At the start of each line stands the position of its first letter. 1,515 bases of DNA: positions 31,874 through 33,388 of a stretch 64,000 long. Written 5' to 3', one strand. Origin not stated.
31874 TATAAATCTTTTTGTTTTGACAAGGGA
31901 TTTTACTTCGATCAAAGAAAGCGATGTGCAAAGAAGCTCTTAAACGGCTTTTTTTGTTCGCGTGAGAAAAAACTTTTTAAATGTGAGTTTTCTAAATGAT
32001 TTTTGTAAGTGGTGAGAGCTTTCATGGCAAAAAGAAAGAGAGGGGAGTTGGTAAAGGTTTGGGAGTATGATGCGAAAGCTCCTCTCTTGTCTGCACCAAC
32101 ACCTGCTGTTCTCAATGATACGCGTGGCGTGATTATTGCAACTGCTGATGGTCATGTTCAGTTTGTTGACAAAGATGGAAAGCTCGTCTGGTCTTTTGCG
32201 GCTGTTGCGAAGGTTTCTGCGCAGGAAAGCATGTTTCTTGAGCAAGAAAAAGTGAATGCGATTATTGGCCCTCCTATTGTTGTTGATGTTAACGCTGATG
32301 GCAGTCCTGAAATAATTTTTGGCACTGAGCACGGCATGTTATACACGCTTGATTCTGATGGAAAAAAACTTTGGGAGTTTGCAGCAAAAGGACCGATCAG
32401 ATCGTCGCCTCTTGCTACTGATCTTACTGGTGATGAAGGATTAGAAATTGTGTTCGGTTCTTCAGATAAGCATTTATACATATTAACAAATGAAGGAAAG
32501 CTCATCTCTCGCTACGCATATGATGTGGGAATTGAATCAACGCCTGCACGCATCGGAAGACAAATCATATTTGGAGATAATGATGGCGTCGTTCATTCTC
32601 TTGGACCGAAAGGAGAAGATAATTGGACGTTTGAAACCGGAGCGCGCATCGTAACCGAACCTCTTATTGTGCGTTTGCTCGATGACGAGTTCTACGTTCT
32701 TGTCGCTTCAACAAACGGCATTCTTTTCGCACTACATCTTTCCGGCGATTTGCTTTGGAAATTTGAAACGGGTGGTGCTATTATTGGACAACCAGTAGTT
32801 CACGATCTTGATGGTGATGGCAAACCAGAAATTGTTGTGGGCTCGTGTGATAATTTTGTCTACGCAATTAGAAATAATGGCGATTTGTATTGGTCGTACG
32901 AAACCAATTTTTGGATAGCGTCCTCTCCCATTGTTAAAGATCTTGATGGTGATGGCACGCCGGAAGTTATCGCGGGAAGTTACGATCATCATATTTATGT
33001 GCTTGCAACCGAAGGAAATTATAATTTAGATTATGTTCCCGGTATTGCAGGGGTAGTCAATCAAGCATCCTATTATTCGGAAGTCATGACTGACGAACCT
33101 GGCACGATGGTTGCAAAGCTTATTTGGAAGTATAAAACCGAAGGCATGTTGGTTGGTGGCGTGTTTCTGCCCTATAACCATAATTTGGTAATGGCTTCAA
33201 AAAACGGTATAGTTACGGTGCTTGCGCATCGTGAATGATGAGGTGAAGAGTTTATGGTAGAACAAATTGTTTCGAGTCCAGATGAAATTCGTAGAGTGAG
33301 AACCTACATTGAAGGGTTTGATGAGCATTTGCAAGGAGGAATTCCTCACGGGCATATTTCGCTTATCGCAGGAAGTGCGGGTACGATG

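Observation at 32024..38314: Tightly coupled five-gene operon of unknown function: beta-propeller, KaiC-like ATPase with degenerate P-loop, 527-aa orphan, acidic coiled coil, and an insertion-split xylose-isomerase-like TIM barrel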

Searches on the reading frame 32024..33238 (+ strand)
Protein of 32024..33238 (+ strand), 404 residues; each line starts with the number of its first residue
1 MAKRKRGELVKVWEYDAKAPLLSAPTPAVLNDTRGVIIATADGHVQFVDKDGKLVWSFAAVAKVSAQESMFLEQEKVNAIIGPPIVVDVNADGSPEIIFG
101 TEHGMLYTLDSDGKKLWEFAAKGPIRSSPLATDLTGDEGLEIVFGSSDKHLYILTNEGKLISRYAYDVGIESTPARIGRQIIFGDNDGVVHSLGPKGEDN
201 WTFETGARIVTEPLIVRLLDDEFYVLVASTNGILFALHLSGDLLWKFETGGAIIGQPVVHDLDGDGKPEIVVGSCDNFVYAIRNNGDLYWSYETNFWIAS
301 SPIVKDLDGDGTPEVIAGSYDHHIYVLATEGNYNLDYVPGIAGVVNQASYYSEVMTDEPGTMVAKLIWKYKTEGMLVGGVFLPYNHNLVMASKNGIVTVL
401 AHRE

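Call 3: search_protein_families(library=pfam, proteins=[window:32024-33238:+], max_evalue=0.1)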
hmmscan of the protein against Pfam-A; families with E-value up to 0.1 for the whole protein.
window:32024-33238:+ (404 aa): 13 families
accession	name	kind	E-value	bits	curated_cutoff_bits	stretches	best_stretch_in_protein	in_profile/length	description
PF13570.13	Beta-prop_ACSF4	-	9.8e-40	137.4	133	4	155-261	162-265/329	Beta-alanine-activating enzyme, beta-propeller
PF25292.1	Beta-prop_CGLA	-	5.9e-36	125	26.8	3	226-333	3-108/316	Lambda-carrageenase beta-propeller domain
PF13517.12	FG-GAP_3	-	1.4e-16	61.3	26.9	2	261-316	1-60/61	FG-GAP-like repeat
PF13360.13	PQQ_2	-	9.3e-15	55.3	27.6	2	12-77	56-121/233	Outer membrane protein assembly factor BamB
PF01839.29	FG-GAP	-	6.7e-10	39.1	22.1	1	259-274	8-22/37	FG-GAP repeat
PF14783.12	BBS2_Mid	-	6.9e-08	33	27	0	259-285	4-30/108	Ciliary BBSome complex subunit 2, middle region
PF15907.11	Itfg2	-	1e-07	32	27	1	258-283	79-104/330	Integrin-alpha FG-GAP repeat-containing protein 2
PF21348.3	RGL11_C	-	5.9e-07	29.1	27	1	231-277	60-111/490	Rhamnogalacturonan lyase family 11, C-terminal domain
PF23743.1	Beta-prop_BBS7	-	3.4e-05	23.7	27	0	44-115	186-257/299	BBS7 beta-propeller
PF23341.1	PEP5_VPS11_N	-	0.0025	17.4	40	0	32-73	35-76/338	PEP5/VPS11 N-terminal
PF16743.10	PliI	-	0.043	14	27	0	255-273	60-78/123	Periplasmic lysozyme inhibitor of I-type lysozyme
PF23411.1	Beta-prop_Vps41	-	0.044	13.5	33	0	97-186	29-120/332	Vps42 beta-propeller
PF23383.1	Beta-prop_IFT140_1st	-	0.093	11.9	27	0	31-81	199-247/406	IFT140 first beta-propeller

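Call 4: search_protein_families(library=ncbifam, proteins=[window:32024-33238:+], max_evalue=0.1)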
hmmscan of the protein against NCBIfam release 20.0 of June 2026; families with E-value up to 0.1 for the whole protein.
window:32024-33238:+ (404 aa): 7 families
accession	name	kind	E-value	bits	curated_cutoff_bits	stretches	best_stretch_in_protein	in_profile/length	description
TIGR03300.1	assembly_YfgL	equivalog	2.5e-18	65.9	285.2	3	170-295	57-174/377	outer membrane protein assembly factor BamB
NF053615.1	SerThrKinAfsKStmc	equivalog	1.5e-15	56.9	1300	2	172-328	658-800/809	protein serine/threonine kinase AfsK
NF052323.1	T9SSA_dep_M6i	equivalog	1e-13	50.2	600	2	77-185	782-899/1043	T9SS-dependent M6-like inactivated metalloprotease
NF008351.0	PRK11138.1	equivalog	2.6e-10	39.4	423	2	35-149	71-171/394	outer membrane protein assembly factor BamB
TIGR03075.1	PQQ_enz_alc_DH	subfamily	3e-07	29.4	480.05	0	230-270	483-524/530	PQQ-dependent dehydrogenase, methanol/ethanol family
NF052506.1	PA5033_fam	subfamily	0.00027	19.9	100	0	259-338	165-244/284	PA5033 family protein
NF047849.1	Lsa33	exception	0.095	11.9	420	0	31-78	25-64/310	surface adhesin Lsa33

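Call 20: search_protein_families(library=padloc, proteins=[window:32024-33238:+], max_evalue=0.1)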
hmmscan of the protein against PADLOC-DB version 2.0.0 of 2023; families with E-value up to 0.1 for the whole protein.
window:32024-33238:+ (404 aa): 0 families

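Call 21: search_protein_families(library=phrogs, proteins=[window:32024-33238:+], max_evalue=0.1)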
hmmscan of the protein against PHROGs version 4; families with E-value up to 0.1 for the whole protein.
window:32024-33238:+ (404 aa): 2 families
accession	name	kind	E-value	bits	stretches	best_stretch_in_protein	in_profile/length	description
phrog_8401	-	other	3.3e-12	44.6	2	146-338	3835-4013/4158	beta-propeller repeat protein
phrog_35286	-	unknown function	1.4e-08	34.7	1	34-209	554-710/750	-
